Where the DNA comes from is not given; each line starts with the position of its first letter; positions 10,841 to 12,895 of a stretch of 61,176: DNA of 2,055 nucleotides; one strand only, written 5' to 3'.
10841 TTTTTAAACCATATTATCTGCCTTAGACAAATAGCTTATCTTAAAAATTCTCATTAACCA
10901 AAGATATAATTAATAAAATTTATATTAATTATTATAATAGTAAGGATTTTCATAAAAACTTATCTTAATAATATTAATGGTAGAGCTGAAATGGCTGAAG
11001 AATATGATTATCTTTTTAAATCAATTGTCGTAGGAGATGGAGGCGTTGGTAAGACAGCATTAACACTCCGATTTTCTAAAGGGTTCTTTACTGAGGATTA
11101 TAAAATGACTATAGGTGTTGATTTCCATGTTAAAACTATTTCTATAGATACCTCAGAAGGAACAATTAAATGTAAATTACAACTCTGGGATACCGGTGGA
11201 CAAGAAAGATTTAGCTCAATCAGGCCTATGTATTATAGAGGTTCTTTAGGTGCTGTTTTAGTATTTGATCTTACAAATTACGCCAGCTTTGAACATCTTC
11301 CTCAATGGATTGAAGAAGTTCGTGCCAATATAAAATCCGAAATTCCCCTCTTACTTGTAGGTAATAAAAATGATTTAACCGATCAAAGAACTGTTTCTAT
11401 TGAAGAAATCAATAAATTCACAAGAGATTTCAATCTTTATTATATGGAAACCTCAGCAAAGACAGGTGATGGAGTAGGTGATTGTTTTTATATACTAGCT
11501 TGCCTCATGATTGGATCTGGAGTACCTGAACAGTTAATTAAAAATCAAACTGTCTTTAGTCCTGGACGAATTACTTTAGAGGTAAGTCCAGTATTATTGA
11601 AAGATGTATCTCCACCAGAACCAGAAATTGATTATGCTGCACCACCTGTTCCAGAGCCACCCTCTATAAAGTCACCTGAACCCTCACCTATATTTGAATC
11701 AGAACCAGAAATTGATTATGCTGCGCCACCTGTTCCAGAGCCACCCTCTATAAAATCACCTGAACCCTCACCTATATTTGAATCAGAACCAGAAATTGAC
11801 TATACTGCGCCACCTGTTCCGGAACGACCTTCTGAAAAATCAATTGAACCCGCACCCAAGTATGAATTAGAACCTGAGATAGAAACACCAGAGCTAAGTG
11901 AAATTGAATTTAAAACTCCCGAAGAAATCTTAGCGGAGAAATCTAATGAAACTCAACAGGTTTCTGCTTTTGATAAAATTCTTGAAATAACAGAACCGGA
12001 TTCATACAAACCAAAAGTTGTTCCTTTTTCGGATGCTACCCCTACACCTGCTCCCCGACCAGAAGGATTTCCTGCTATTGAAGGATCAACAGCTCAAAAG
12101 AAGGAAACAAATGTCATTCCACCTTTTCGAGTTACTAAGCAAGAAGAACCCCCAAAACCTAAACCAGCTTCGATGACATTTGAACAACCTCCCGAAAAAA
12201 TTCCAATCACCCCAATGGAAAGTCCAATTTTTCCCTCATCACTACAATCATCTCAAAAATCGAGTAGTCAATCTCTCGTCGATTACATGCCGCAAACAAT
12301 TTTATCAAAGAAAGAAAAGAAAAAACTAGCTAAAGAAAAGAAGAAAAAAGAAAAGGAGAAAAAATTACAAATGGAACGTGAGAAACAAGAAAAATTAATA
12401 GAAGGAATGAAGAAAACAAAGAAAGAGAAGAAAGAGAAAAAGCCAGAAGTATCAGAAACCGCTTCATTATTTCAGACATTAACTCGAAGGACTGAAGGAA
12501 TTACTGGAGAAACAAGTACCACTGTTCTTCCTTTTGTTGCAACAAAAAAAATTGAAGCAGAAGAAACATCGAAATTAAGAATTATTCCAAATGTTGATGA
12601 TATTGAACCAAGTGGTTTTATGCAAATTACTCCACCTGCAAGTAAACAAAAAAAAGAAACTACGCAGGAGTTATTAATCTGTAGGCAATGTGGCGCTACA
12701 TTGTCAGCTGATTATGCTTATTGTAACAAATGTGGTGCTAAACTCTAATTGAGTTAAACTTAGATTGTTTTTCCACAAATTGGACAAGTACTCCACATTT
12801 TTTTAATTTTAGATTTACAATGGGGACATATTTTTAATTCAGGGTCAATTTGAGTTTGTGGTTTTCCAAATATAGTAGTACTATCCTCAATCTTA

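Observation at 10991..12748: Rab-like GTPase with a 400-aa tail: 84-bp tandem repeats, proline-rich segments, a poly-K/E stretch and a terminal zinc ribbon instead of a prenylation box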

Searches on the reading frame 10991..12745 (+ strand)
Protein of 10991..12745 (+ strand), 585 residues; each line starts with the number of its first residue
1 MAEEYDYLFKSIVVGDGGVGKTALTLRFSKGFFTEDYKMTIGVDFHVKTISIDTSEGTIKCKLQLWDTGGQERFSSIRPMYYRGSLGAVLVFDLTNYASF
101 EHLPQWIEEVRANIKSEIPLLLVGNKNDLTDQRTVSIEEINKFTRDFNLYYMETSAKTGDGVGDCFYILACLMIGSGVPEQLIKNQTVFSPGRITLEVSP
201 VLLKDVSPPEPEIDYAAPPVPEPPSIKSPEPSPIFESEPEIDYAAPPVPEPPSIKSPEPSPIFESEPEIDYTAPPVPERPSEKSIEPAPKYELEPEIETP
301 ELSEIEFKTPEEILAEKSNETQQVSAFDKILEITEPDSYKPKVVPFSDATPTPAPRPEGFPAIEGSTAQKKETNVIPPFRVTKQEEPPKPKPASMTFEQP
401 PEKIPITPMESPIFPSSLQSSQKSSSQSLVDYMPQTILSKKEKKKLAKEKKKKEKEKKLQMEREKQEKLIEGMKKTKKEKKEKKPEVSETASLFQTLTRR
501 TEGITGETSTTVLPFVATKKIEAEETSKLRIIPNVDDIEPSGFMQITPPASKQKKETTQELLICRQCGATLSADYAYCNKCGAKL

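Call 4: search_protein_families(library=pfam, proteins=[window:10991-12745:+], max_evalue=0.01)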
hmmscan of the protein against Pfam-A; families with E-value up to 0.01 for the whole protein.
window:10991-12745:+ (585 aa): 9 families
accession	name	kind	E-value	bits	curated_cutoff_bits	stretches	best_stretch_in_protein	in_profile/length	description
PF00071.28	Ras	-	7e-53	179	21.6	1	10-170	1-157/162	Ras family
PF08477.19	Roc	-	7.2e-32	110.6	27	1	10-128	1-119/119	Ras of Complex, Roc, domain of DAPkinase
PF00025.27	Arf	-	1.2e-08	35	22.3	1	10-166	16-167/174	ADP-ribosylation factor family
PF13240.11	Zn_Ribbon_1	-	1.7e-05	24.9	25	1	564-585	2-23/23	zinc-ribbon domain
PF24463.1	DUF7577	-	0.00015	21.8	28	1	564-585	5-26/27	Domain of unknown function (DUF7577)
PF00009.33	GTP_EFTU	-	0.00095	19.2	26.5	1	48-166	60-179/188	Elongation factor Tu GTP binding domain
PF03029.23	ATP_bind_1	-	0.0013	19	27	1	40-143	69-182/240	Conserved hypothetical ATP binding protein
PF17032.10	Zn_ribbon_15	-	0.0014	19.8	28.9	1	560-582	51-73/73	zinc-ribbon family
PF12773.13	DZR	-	0.0059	17.2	27.3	1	564-585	1-22/45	Double zinc ribbon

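Call 5: search_protein_families(library=ncbifam, proteins=[window:10991-12745:+], max_evalue=0.01)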
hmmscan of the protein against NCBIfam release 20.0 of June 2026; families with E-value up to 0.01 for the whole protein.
window:10991-12745:+ (585 aa): 3 families
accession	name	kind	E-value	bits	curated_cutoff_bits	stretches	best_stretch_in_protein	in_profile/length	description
TIGR00231.1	small_GTP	domain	2.6e-25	89.1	42.5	1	10-169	5-162/164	GTP-binding protein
NF041120.1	RqcH_arch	equivalog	0.0028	16.5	400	1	402-500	235-331/645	ribosome rescue protein RqcH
NF041915.1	HVO_2901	equivalog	0.0054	16.5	80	1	552-576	6-30/55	HVO_2901 family zinc finger protein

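Call 7: find_homologous_proteins(query=window:10991-12745:+)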
Query window:10991-12745:+ (585 aa): 583 proteins with E <= 0.001 among 8000 candidates; the best 120 are listed.
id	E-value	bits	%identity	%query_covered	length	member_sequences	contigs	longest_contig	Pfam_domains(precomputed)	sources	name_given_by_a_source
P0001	0.0e+0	1281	100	100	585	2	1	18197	PF13240.12,PF00025.28,PF08477.20,PF00071.29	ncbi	ncbi:MAG: GTP-binding protein [Candidatus Hermodarchaeota archaeon]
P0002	0.0e+0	1127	89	100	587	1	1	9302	PF00025.28,PF08477.20,PF00071.29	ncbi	-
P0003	0.0e+0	1120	88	100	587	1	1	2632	PF13240.12,PF00025.28,PF08477.20,PF00071.29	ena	-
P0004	0.0e+0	1116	89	100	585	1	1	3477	PF00025.28,PF08477.20,PF00071.29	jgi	-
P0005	0.0e+0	1114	88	100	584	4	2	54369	PF13240.12,PF00025.28,PF08477.20,PF00071.29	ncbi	ncbi:MAG: GTP-binding protein [Promethearchaeota archaeon]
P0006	0.0e+0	1078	84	100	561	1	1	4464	PF13240.12,PF00025.28,PF08477.20,PF00071.29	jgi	-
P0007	0.0e+0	1067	84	100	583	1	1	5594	PF13240.12,PF00025.28,PF08477.20,PF03029.24,PF00071.29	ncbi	ncbi:MAG: GTP-binding protein [Promethearchaeota archaeon]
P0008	0.0e+0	1060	85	100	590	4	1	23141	PF00025.28,PF08477.20,PF03029.24,PF00071.29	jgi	jgi:small GTP-binding protein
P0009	0.0e+0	1055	85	100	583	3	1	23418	PF00025.28,PF08477.20,PF00071.29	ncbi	ncbi:MAG: GTP-binding protein [Promethearchaeia archaeon]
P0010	0.0e+0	1053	84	100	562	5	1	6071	PF13240.12,PF00025.28,PF08477.20,PF00071.29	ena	-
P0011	7.6e-235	799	75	86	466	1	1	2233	PF08477.20,PF00071.29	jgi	-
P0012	1.1e-222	759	63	100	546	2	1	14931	PF13240.12,PF00025.28,PF08477.20,PF00071.29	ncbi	ncbi:MAG: GTP-binding protein [Promethearchaeota archaeon]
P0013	1.2e-218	746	65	100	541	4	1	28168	PF13240.12,PF00025.28,PF08477.20,PF00071.29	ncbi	ncbi:MAG: GTP-binding protein [Candidatus Thorarchaeota archaeon]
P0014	7.1e-209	713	62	100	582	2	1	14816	PF00025.28,PF08477.20,PF00071.29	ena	-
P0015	2.3e-207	708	61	100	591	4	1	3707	PF00025.28,PF08477.20,PF00071.29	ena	-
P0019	4.3e-205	701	60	100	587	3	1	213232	PF00025.28,PF08477.20,PF00071.29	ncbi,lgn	-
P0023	1.7e-204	699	61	100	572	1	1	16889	PF13240.12,PF00025.28,PF08477.20,PF00071.29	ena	-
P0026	4.3e-203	694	59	100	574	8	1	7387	PF13240.12,PF00025.28,PF08477.20,PF00071.29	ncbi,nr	ncbi:MAG: GTP-binding protein [Promethearchaeota archaeon]|nr:MAG: GTP-binding protein [Candidatus L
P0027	5.4e-203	694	60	100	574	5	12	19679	PF13240.12,PF00025.28,PF08477.20,PF00071.29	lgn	-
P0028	6.0e-203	694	58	100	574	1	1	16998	PF13240.12,PF00025.28,PF08477.20,PF03029.24,PF00071.29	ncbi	-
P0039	5.6e-200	684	59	100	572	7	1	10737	PF13240.12,PF00025.28,PF08477.20,PF00071.29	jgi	-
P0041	1.4e-199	683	60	100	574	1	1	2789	PF13240.12,PF00025.28,PF08477.20,PF00071.29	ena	-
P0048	2.3e-198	679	58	100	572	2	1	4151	PF13240.12,PF00025.28,PF08477.20,PF00071.29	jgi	jgi:small GTP-binding protein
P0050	5.7e-198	677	59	100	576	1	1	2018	PF13240.12,PF00025.28,PF08477.20,PF00071.29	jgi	jgi:small GTP-binding protein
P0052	2.2e-197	675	59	100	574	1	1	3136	PF13240.12,PF00025.28,PF08477.20,PF00071.29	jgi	jgi:Ras-related protein Rab-11A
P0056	1.4e-196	673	58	100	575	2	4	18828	PF13240.12,PF00025.28,PF08477.20,PF00071.29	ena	-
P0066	2.9e-195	668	57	100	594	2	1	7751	PF13240.12,PF00025.28,PF08477.20,PF03029.24,PF00071.29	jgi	-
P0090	5.8e-187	641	58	100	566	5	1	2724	PF13240.12,PF00025.28,PF08477.20,PF03029.24,PF00071.29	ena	-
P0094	1.5e-183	630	57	75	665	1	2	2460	PF13240.12,PF00025.28,PF08477.20,PF00071.29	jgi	-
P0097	2.9e-183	629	57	100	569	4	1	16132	PF13240.12,PF00025.28,PF08477.20,PF03029.24,PF00071.29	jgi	-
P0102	2.3e-180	619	58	100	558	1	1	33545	PF13240.12,PF00025.28,PF08477.20,PF00071.29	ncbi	-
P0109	6.5e-178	611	56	100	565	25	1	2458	PF13240.12,PF00025.28,PF08477.20,PF00071.29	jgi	-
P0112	1.6e-177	610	59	100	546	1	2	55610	PF00025.28,PF08477.20,PF03029.24,PF00071.29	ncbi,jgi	jgi:small GTP-binding protein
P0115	3.9e-177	609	53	100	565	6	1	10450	PF13240.12,PF00025.28,PF08477.20,PF00071.29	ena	-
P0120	5.2e-176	605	55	100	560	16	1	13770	PF13240.12,PF00025.28,PF08477.20,PF03029.24,PF00071.29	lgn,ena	-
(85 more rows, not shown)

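Call 12: find_encoding_contigs(protein=P0019, flank=8000, max_places=2)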
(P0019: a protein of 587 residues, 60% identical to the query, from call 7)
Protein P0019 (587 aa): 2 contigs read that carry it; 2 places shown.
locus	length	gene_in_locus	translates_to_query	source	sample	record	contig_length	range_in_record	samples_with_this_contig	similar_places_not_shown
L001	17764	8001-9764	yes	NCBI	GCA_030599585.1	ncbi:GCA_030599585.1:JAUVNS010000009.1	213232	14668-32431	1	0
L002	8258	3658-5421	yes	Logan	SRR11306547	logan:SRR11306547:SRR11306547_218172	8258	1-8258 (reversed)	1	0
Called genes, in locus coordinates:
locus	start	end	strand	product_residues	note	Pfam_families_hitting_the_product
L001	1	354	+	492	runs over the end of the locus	PF02629:CoA_binding, PF13380:CoA_binding_2, PF13607:Succ_CoA_lig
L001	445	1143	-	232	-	-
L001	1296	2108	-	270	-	-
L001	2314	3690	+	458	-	-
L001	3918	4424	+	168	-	PF00025:Arf, PF00071:Ras, PF08477:Roc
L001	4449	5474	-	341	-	PF01063:Aminotran_4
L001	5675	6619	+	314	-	PF00025:Arf, PF09439:SRPRB (weak), PF00071:Ras, PF01926:MMR_HSR1 (faint), PF04670:Gtr1_RagA, PF08477:Roc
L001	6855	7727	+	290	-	PF02548:Pantoate_transf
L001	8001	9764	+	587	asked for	PF00025:Arf, PF00071:Ras, PF08477:Roc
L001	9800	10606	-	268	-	PF12773:DZR (faint)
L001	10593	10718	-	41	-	-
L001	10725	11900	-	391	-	PF00282:Pyridoxal_deC, PF00266:Aminotran_5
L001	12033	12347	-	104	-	PF03819:MazG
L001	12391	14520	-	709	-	PF13597:NRDD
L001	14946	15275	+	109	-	PF12973:Cupin_7 (weak), PF02311:AraC_binding, PF07883:Cupin_2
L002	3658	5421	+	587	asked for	PF00025:Arf, PF00071:Ras, PF08477:Roc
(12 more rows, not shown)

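Call 13: find_encoding_contigs(protein=P0112, flank=8000, max_places=2)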
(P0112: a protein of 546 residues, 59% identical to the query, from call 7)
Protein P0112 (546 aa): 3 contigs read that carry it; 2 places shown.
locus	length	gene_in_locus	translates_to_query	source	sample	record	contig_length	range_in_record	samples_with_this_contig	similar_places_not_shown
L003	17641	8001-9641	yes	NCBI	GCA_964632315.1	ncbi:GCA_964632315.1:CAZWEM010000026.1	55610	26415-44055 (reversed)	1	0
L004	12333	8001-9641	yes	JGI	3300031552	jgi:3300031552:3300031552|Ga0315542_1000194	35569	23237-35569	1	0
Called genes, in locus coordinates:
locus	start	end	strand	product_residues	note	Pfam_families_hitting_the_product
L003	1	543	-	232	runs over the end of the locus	-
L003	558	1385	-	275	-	-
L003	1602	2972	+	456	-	PF10952:DUF2753 (faint), PF07719:TPR_2 (faint)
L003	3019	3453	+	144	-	-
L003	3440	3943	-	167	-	PF00149:Metallophos (faint), PF12850:Metallophos_2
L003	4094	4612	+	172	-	PF00009:GTP_EFTU (weak), PF00025:Arf, PF00071:Ras, PF08477:Roc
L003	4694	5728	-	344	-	PF01063:Aminotran_4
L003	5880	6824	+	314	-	PF00025:Arf, PF09439:SRPRB, PF00071:Ras (weak), PF04670:Gtr1_RagA, PF08477:Roc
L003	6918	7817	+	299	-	PF02548:Pantoate_transf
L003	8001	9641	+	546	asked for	PF00025:Arf, PF00071:Ras, PF08477:Roc, PF03029:ATP_bind_1 (weak)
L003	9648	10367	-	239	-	PF12773:DZR (faint)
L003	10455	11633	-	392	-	PF00282:Pyridoxal_deC, PF00266:Aminotran_5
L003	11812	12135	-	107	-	PF03819:MazG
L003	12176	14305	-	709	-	PF13597:NRDD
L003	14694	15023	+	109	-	PF02311:AraC_binding, PF07883:Cupin_2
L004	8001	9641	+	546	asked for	PF00025:Arf, PF00071:Ras, PF08477:Roc, PF03029:ATP_bind_1 (weak)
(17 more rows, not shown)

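Call 18: find_related_loci(query=A1, collection=genome_contigs, flank=6000)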
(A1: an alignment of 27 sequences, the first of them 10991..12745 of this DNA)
Query A1 (585 aa) in genome_contigs; peptide patterns used: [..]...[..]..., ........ (x = any residue, [..] = any of these).
172 stretches matched a pattern; 131 encode a relative of the query (tblastn E <= 1e-3); the best 80 are kept; 80 distinct loci.
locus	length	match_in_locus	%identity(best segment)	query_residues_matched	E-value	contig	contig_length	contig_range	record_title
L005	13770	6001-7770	89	1-585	0e+0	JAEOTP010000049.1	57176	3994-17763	MAG: Promethearchaeota archaeon isolate YT2_053 k127_19516315, whole genome shotgun sequence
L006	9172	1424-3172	85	1-585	0e+0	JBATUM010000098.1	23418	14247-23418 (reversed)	MAG: Promethearchaeia archaeon isolate MFD12951_ilm_asm_bin5 k127_45490, whole genome shotgun sequence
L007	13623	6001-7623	65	1-585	0e+0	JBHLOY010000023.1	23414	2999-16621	MAG: Promethearchaeota archaeon isolate DZ3S.305 DZ3S.305@5839, whole genome shotgun sequence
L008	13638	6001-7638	63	1-585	0e+0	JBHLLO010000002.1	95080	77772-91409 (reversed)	MAG: Candidatus Hermodarchaeota archaeon isolate DZ1M.51 DZ1M.51@555, whole genome shotgun sequence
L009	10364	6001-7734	60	1-585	0e+0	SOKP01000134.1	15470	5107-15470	MAG: Promethearchaeota archaeon isolate E44_bin85 NODE_1394_length_15470_cov_66.340123, whole genome shotgun sequence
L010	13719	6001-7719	60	1-585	0e+0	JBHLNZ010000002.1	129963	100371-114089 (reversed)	MAG: Promethearchaeota archaeon isolate DZ2S.411 DZ2S.411@262, whole genome shotgun sequence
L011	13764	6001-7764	58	1-585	0e+0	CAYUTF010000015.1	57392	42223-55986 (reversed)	MAG TPA_asm: uncultured archaeon isolate binchicken_co196_315 genome assembly, contig: NODE_514_length_57392_cov_16.4549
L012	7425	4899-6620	60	1-585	0e+0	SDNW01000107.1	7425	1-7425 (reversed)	MAG: Promethearchaeota archaeon isolate AMARA_5S AMARA-sed17-35842, whole genome shotgun sequence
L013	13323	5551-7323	59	1-585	0e+0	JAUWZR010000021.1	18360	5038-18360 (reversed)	MAG: Promethearchaeota archaeon isolate CSMAG_2741 CSMAG_2741_k141_943066_length_18360_cov_16.9807, whole genome shotgun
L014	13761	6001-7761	61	1-585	0e+0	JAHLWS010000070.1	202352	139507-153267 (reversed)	MAG: Promethearchaeota archaeon isolate 33X4 k141_64713, whole genome shotgun sequence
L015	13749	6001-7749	62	1-585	0e+0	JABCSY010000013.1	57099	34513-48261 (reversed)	MAG: Promethearchaeota archaeon isolate HM4_B22 NODE_129_length_57099_cov_1.539370, whole genome shotgun sequence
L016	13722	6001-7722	61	1-585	0e+0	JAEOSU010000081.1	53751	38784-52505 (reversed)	MAG: Promethearchaeota archaeon isolate YT_039 k127_42497540, whole genome shotgun sequence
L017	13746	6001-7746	60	1-585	0e+0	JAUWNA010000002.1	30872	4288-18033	MAG: Promethearchaeota archaeon isolate CSMAG_2412 CSMAG_2412_k141_243285_length_30872_cov_12.6522, whole genome shotgun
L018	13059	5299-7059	58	1-585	0e+0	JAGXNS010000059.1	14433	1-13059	MAG: Promethearchaeota archaeon isolate bin49 NODE_59_length_14433_cov_167.493243, whole genome shotgun sequence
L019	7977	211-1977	58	1-585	0e+0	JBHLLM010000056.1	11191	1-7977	MAG: Candidatus Hermodarchaeota archaeon isolate DZ1M.447 DZ1M.447@24298, whole genome shotgun sequence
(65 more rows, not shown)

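Call 22: search_solved_structures(query=window:10991-12745:+, max_evalue=1e-20, show_alignments=1)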
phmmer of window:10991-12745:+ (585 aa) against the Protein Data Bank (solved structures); distinct sequences matched with E-value up to 1e-20: 602 (the best 60 are shown).
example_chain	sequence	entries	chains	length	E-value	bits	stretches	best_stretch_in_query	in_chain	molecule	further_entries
2ew1_A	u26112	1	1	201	3.7e-44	154.6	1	3-185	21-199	Ras-related protein Rab-30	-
4lhx_A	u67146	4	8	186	6.1e-44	153.9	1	1-170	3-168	Ras-related protein Rab-8A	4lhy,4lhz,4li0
6zsi_A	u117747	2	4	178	6.1e-44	153.9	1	1-170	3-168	Ras-related protein Rab-8A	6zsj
2fu5_C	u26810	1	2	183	6.4e-44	153.8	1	1-170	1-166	Ras-related protein Rab-8A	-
5szi_A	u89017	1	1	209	7.7e-44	153.6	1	1-170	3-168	Ras-related protein Rab-8A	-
7bwt_B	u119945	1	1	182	2e-43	152.1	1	2-170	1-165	Ras-related protein Rab-8A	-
9ikq_A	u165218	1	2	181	5.5e-43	150.7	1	1-170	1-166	Ras-related protein Rab-8A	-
6rir_A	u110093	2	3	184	5.8e-43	150.7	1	1-170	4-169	Ras-related protein Rab-8A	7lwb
9m0o_D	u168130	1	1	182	6.2e-43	150.6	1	1-170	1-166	Ras-related protein Rab-8A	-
6sq2_A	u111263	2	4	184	7.9e-43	150.2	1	1-170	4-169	Ras-related protein Rab-8A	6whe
4lhv_A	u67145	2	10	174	1.8e-42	149.1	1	5-170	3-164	Ras-related protein Rab-8A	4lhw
6yx5_A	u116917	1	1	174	3.1e-42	148.3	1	5-170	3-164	Ras-related protein Rab-8A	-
3qbt_A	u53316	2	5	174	3.4e-42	148.1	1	5-170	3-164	Ras-related protein Rab-8A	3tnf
6stf_A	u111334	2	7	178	5.7e-42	147.4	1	6-170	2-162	Ras-related protein Rab-8A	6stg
1ukv_Y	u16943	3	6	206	9.3e-42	146.7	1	2-182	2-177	GTP-binding protein YPT1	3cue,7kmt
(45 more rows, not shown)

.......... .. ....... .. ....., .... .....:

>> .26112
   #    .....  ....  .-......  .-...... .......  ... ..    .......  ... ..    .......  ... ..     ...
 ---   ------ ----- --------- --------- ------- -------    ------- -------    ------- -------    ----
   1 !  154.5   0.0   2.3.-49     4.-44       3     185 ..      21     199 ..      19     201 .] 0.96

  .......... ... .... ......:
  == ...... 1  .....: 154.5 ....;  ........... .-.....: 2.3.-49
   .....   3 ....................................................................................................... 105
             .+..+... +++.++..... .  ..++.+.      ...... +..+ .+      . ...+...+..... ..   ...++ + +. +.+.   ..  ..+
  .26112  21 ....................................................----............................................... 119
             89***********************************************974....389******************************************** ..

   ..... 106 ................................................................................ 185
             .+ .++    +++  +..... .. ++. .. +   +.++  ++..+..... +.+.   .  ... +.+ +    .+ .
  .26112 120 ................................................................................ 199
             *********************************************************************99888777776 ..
